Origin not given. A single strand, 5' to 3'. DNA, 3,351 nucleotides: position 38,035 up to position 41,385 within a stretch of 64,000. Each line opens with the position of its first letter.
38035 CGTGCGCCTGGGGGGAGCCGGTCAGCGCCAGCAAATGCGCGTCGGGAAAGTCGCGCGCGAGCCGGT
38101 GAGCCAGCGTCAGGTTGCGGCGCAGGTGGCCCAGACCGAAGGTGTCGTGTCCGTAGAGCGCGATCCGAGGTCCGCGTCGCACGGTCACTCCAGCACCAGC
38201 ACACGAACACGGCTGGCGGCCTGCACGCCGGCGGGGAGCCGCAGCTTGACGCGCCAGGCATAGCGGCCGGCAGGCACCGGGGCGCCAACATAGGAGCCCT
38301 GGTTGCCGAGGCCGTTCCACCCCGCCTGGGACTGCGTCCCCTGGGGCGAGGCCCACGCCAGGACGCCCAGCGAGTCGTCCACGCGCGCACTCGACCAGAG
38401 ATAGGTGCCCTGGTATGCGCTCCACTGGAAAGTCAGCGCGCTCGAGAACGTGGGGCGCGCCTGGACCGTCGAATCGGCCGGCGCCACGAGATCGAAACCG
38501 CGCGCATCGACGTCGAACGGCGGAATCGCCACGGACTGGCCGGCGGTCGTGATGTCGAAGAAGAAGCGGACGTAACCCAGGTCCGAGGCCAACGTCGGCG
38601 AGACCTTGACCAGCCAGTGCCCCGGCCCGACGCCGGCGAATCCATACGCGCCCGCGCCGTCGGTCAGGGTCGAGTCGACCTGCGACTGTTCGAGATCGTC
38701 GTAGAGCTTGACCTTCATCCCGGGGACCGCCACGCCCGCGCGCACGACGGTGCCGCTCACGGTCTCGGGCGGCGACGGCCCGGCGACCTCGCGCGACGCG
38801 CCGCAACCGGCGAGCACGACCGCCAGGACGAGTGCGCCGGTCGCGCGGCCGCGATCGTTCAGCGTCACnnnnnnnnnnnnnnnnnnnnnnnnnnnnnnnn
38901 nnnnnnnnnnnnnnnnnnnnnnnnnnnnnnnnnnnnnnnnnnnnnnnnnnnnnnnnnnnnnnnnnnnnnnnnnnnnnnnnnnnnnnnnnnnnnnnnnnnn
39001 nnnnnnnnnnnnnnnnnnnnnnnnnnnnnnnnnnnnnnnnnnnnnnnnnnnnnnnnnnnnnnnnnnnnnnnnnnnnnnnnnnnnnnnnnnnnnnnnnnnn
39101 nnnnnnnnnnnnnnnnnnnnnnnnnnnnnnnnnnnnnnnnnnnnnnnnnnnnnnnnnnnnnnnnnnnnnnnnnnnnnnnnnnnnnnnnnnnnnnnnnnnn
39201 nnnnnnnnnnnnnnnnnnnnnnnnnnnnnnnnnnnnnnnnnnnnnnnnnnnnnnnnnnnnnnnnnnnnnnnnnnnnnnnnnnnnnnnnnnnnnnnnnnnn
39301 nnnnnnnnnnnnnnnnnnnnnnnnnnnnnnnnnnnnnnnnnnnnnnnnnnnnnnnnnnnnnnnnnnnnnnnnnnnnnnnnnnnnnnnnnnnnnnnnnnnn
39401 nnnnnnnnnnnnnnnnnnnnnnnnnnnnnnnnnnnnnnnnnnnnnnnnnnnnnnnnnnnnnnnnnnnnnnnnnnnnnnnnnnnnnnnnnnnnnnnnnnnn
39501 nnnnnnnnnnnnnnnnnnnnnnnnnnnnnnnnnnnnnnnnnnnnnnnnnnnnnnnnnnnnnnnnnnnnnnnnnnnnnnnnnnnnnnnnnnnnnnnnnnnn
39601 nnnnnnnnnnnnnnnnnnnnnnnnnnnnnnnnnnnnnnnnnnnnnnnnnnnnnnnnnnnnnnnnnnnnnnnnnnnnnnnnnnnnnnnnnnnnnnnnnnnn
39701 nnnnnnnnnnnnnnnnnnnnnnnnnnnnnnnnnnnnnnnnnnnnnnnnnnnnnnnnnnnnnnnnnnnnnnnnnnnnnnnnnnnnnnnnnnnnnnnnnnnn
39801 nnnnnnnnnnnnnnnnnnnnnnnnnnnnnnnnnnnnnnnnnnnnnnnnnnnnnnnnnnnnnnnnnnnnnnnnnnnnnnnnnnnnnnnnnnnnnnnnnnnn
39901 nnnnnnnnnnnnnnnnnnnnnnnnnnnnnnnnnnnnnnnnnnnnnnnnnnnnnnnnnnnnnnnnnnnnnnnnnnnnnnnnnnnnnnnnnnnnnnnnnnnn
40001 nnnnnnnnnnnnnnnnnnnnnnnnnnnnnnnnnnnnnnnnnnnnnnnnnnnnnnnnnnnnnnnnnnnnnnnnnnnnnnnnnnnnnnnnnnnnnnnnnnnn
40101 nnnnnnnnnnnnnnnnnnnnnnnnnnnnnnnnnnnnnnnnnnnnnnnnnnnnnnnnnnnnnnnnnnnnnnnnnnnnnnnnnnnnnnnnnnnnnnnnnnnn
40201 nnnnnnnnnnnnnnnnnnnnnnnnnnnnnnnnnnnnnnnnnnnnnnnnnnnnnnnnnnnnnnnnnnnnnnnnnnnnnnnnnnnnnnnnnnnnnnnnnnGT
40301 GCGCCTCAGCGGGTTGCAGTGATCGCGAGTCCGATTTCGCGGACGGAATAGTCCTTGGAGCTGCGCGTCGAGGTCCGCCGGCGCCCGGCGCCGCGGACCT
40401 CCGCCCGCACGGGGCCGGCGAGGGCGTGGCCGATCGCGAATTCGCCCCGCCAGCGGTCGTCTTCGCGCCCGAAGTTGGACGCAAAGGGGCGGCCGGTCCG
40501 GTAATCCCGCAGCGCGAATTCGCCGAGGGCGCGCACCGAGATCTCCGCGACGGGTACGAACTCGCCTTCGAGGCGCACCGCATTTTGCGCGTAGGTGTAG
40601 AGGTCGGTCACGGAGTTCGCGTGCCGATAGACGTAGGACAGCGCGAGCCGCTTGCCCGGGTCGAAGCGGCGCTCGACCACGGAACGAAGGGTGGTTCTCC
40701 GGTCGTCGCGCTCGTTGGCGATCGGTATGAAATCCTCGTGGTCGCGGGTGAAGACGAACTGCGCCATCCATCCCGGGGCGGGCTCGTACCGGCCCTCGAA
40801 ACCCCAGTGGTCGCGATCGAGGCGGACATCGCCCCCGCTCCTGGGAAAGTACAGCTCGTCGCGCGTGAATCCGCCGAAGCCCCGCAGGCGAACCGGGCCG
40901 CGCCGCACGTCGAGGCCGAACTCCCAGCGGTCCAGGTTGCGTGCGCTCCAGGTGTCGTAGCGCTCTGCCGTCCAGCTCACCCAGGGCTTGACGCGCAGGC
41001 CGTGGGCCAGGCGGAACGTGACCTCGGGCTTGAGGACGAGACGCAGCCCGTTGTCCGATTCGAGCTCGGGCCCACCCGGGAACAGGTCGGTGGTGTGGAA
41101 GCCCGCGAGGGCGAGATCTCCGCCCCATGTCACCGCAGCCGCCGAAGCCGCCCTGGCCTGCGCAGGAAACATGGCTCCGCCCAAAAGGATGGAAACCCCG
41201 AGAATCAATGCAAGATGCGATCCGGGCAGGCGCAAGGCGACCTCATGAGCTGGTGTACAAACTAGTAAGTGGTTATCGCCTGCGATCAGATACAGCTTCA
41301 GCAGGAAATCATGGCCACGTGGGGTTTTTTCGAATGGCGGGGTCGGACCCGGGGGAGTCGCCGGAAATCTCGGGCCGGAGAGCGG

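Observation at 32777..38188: Glycosyltransferase x3 + MsbA-like ABC exporter + APH-like phosphotransferase operon fused to cassette copy 1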

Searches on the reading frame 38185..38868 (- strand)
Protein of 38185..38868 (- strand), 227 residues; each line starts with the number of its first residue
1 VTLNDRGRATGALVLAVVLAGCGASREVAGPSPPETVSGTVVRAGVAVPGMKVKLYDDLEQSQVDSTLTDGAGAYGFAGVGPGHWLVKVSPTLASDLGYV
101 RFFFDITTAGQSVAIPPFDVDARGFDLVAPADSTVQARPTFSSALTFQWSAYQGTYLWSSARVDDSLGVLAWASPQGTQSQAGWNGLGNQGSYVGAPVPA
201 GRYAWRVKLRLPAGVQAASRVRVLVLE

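Call 6: search_protein_families(library=pfam, proteins=[window:38185-38868:-], max_evalue=0.01)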
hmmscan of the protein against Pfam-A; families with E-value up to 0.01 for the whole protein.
window:38185-38868:- (227 aa): 2 families
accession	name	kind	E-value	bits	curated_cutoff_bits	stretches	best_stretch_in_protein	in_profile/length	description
PF13620.12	CarboxypepD_reg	-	3.7e-07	30.8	32.3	1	36-90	1-55/82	Carboxypeptidase regulatory-like domain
PF17210.9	SdrD_B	-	2e-05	25.2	29.7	1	47-90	23-65/112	SdrD B-like domain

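Call 10: search_protein_families(library=ncbifam, proteins=[window:38185-38868:-], max_evalue=0.01)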
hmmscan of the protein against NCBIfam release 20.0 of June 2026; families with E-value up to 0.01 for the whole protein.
window:38185-38868:- (227 aa): 0 families

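Call 79: search_protein_families(library=padloc, proteins=[window:38185-38868:-], max_evalue=0.001)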
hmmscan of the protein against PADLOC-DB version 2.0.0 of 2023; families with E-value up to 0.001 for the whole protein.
window:38185-38868:- (227 aa): 0 families

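Call 106: search_solved_structures(query=A5, max_evalue=1)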
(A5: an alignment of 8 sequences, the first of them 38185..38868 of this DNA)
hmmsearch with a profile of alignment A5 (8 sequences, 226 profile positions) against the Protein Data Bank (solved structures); distinct sequences matched with E-value up to 1: 53.
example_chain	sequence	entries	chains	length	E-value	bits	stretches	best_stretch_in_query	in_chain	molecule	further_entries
9c7v_B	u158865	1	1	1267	0.00081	22.2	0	35-85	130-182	BOS complex subunit NOMO2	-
10ps_A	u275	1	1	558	0.0014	21.5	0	47-87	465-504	Serine-aspartate repeat-containing protein D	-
6yzf_AAA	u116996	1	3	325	0.0097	18.7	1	57-109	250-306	Copper oxidase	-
3irp_X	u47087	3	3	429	0.023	17.5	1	41-87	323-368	Uro-adherence factor A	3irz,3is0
3is1_X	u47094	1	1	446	0.024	17.4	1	41-87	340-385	Uro-adherence factor A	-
7b2k_A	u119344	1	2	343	0.035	16.9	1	61-106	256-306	Putative copper oxidase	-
7bfm_A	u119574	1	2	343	0.036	16.9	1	61-106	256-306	Putative copper oxidase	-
6yo5_AAA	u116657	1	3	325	0.063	16.1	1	57-109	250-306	Copper oxidase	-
8u8t_A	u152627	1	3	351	0.068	15.9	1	61-106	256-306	Copper oxidase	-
6rh9_A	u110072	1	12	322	0.075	15.8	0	59-105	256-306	Two-domain laccase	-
7pu0_A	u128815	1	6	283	0.085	15.6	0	59-105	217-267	Two-domain laccase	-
8p9v_A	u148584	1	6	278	0.089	15.6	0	59-105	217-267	Two-domain laccase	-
7pes_A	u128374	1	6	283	0.09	15.6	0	59-105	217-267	Two-domain laccase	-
8p9u_C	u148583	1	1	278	0.09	15.5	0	59-105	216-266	Two-domain laccase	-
7ptm_A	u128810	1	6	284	0.091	15.5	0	59-105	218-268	Two-domain laccase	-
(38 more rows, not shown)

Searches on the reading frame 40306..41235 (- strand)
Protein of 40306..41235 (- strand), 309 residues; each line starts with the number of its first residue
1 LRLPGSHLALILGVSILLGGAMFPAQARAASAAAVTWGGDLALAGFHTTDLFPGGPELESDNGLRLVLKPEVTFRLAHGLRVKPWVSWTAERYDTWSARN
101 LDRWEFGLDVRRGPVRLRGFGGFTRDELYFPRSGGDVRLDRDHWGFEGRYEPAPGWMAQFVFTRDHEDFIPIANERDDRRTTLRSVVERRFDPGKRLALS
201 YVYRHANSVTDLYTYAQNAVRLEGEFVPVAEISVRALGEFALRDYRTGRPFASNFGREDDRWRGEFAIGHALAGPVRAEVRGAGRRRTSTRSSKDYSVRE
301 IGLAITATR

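Call 6: search_protein_families(library=pfam, proteins=[window:40306-41235:-], max_evalue=0.01)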
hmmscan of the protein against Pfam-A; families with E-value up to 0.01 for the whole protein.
window:40306-41235:- (309 aa): 0 families

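Call 10: search_protein_families(library=ncbifam, proteins=[window:40306-41235:-], max_evalue=0.01)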
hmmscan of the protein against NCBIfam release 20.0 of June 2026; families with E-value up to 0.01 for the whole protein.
window:40306-41235:- (309 aa): 1 family
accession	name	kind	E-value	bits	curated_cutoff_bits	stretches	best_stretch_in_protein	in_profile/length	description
TIGR03014.2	EpsL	equivalog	0.0015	17.7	275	0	203-306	277-382/385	XrtB/PEP-CTERM-associated polysaccharide biosynthesis outer membrane protein EpsL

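Call 50: find_homologous_proteins(query=window:40306-41235:-, max_evalue=0.001)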
Query window:40306-41235:- (309 aa): 19 proteins with E <= 0.001 among 8000 candidates.
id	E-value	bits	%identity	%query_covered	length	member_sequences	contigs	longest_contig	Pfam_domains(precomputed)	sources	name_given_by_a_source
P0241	8.9e-192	654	100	93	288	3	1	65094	-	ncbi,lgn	-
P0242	1.5e-128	447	66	100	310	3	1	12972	-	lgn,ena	-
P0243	2.7e-125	436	63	99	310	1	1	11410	-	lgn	-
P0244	4.1e-119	415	61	100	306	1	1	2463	-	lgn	-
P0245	3.4e-79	284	51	88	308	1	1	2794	-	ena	-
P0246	5.6e-77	277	51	88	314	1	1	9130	-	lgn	-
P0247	5.8e-77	277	47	96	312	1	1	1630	-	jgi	jgi:hypothetical protein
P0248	1.2e-75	273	50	91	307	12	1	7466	-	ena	-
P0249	6.1e-74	267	46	99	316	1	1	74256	-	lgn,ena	-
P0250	6.1e-72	260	47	100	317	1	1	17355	-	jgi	jgi:hypothetical protein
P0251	1.1e-69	253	46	97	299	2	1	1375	-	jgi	jgi:hypothetical protein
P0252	1.5e-63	233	46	91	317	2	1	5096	-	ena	-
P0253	5.8e-63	231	45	91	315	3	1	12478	-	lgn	-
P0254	1.3e-62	230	46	88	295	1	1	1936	-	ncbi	ncbi:MAG: hypothetical protein ABIP29_07710 [Candidatus Eisenbacteria bacterium]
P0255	2.1e-61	226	46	86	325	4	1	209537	-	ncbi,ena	-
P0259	3.4e-57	212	45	95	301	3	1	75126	-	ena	-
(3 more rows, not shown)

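Call 51: find_encoding_contigs(protein=P0255, flank=10000, max_places=1)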
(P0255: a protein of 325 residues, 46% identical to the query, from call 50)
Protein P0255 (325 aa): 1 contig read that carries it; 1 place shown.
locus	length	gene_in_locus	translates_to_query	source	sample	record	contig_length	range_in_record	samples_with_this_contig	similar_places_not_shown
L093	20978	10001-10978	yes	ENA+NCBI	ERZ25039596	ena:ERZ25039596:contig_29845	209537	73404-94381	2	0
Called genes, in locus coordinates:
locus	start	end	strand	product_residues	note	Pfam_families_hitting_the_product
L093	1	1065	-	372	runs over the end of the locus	PF01075:Glyco_transf_9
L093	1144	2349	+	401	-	PF01053:Cys_Met_Meta_PP, PF00155:Aminotran_1_2 (weak), PF00266:Aminotran_5 (faint)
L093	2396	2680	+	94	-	-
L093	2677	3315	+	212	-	PF13414:TPR_11 (faint), PF13424:TPR_12 (faint), PF13431:TPR_17 (faint), PF13432:TPR_16 (weak), PF00515:TPR_1 (weak), PF07719:TPR_2 (weak), PF13428:TPR_14 (weak), PF23914:TPR_CcmH_CycH (weak), +3 more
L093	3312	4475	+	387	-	PF03054:tRNA_Me_trans, PF20259:tRNA_Me_trans_M, PF20258:tRNA_Me_trans_C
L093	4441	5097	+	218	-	PF04542:Sigma70_r2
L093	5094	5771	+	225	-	-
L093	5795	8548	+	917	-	PF12770:CHAT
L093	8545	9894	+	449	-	PF00082:Peptidase_S8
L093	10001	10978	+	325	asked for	-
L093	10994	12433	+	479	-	-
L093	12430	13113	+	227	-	PF13620:CarboxypepD_reg (weak)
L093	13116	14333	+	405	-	PF04101:Glyco_tran_28_C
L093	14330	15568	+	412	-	PF13439:Glyco_transf_4, PF00534:Glycos_transf_1, PF13692:Glyco_trans_1_4, PF13524:Glyco_trans_1_2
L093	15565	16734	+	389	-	PF13439:Glyco_transf_4, PF13579:Glyco_trans_4_4, PF00534:Glycos_transf_1, PF13692:Glyco_trans_1_4, PF13524:Glyco_trans_1_2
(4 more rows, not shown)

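Call 52: find_encoding_contigs(protein=P0259, flank=10000, max_places=1)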
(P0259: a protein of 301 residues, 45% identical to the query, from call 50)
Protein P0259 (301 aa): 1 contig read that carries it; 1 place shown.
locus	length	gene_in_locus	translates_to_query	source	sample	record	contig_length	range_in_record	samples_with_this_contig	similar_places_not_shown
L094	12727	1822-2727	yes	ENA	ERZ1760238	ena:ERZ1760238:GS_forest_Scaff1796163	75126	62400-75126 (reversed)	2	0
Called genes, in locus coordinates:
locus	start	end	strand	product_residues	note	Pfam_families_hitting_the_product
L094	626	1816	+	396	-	PF04101:Glyco_tran_28_C, PF06722:EryCIII-like_C (weak)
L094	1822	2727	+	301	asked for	-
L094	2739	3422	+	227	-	PF13620:CarboxypepD_reg (weak), PF22904:NOMO1-like_2nd (weak), PF17210:SdrD_B (weak)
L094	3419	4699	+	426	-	PF13439:Glyco_transf_4, PF20706:GT4-conflict (weak), PF00534:Glycos_transf_1, PF13692:Glyco_trans_1_4, PF13524:Glyco_trans_1_2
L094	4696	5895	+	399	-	PF13439:Glyco_transf_4, PF13579:Glyco_trans_4_4 (weak), PF00534:Glycos_transf_1, PF13692:Glyco_trans_1_4, PF13524:Glyco_trans_1_2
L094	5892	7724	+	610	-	PF00664:ABC_membrane, PF00005:ABC_tran, PF02463:SMC_N (faint)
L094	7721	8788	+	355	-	-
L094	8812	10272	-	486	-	PF07602:DUF1565 (weak), PF05048:NosD, PF13229:Beta_helix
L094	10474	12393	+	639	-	-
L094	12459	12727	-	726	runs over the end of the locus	PF02838:Glyco_hydro_20b, PF00728:Glyco_hydro_20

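Call 55: search_solved_structures(query=A3, max_evalue=10)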
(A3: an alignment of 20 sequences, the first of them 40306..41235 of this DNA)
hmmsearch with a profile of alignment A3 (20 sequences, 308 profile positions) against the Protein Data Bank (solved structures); distinct sequences matched with E-value up to 10: 1.
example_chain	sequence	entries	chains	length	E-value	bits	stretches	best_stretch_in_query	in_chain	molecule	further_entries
6zu5_LH0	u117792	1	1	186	0.34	13.1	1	94-124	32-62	uL6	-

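Call 59: predict_structure(alignment_id=A3)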
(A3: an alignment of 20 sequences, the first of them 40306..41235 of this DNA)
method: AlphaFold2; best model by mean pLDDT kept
length: 309 residues; sequences in the alignment: 20
mean_pLDDT: 87.8   pTM: 0.80
mean pLDDT of the five models: 87.8, 87.8, 87.3, 83.0, 80.0
residues with pLDDT >= 90: 215; 70-90: 53; 50-70: 18; < 50: 23
segments of 3 or more residues with pLDDT < 50: 1-8, 18-30
pLDDT, mean of each block of 10 residues (from residue 1): 43 53 40 83 98 89 98 92 98 95 98 97 94 85 98 96 95 83 98 94 94 92 89 95 82 72 97 94 96 93 96
secondary structure, 60 per line:
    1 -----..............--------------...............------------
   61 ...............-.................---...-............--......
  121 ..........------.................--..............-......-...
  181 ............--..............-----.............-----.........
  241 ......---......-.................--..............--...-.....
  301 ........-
elements in order: H6-19 E34-48 E61-75 E80-93 E101-112 E115-130 E137-153 E156-169 H171-176 E178-192 E195-208 E214-226 E232-246 H250-255 E257-273 E276-289 E296-308

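Call 63: fold_search(model_id=the predicted structure, library=pdb)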
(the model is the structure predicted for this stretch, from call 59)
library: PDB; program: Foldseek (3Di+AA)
matches with E <= 10: 872; with E <= 0.001: 302
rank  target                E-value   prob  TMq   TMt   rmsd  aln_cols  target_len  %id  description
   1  2iwv_A                1.1e-09  1.00  0.62  0.68   5.2       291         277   11  Structure of the monomeric outer membrane porin OmpG in the open and closed conformation (released 2006-08-14)
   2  6ehe                  2.0e-09  1.00  0.50  0.51   9.2       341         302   10  OmpTdeltaL8 (loop L8 deletion mutant of OmpT), an outer membrane protein of Vibrio cholerae (released 2018-04-25)
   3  2wvp                  2.8e-09  1.00  0.55  0.63   5.9       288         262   11  Synthetically modified OmpG (released 2010-07-14)
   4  2x9k                  3.0e-09  1.00  0.60  0.65   6.0       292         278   12  Structure of a E.coli porin (released 2011-01-26)
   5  2f1c                  7.3e-09  1.00  0.55  0.65   5.4       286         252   11  Crystal structure of the monomeric porin OmpG (released 2006-06-27)
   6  5oyk                  8.2e-09  1.00  0.53  0.52  10.4       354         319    9  Outer-membrane expressed OmpT of Vibrio cholerae (released 2018-04-25)
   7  3pgr                  2.3e-08  1.00  0.46  0.39   9.7       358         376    9  Asp348Arg mutant of EcFadL (released 2011-05-25)
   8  4v3g_A                2.5e-08  1.00  0.54  0.51   8.4       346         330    8  Crystal structure of CymA from Klebsiella oxytoca (released 2015-06-03)
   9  3kvn_X                2.5e-08  1.00  0.35  0.21  15.0       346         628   14  Crystal structure of the full-length autotransporter EstA from Pseudomonas aeruginosa (released 2010-01-26)
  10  6ehf                  2.6e-08  1.00  0.53  0.52  11.5       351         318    7  OmpT (in-vitro folded), an outer membrane protein Vibrio cholerae (trimer form) (released 2018-04-25)
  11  3kvn_A                2.6e-08  1.00  0.35  0.21  13.4       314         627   14  Crystal structure of the full-length autotransporter EstA from Pseudomonas aeruginosa (released 2010-01-26)
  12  1e54_A                3.6e-08  1.00  0.51  0.48  11.2       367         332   10  Anion-selective porin from Comamonas acidovorans (released 2001-07-12)
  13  4v3g_B                3.8e-08  1.00  0.55  0.53   7.6       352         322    8  Crystal structure of CymA from Klebsiella oxytoca (released 2015-06-03)
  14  4v3h_B                3.8e-08  1.00  0.54  0.55   6.4       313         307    8  Crystal structure of CymA from Klebsiella oxytoca (released 2015-06-03)
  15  3wi5                  4.1e-08  1.00  0.50  0.50  12.1       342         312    9  Crystal structure of the Loop 7 mutant PorB from Neisseria meningitidis serogroup B (released 2014-01-01)
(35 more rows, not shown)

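Call 79: search_protein_families(library=padloc, proteins=[window:40306-41235:-], max_evalue=0.001)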
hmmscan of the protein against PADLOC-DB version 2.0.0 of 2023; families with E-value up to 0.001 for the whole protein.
window:40306-41235:- (309 aa): 0 families
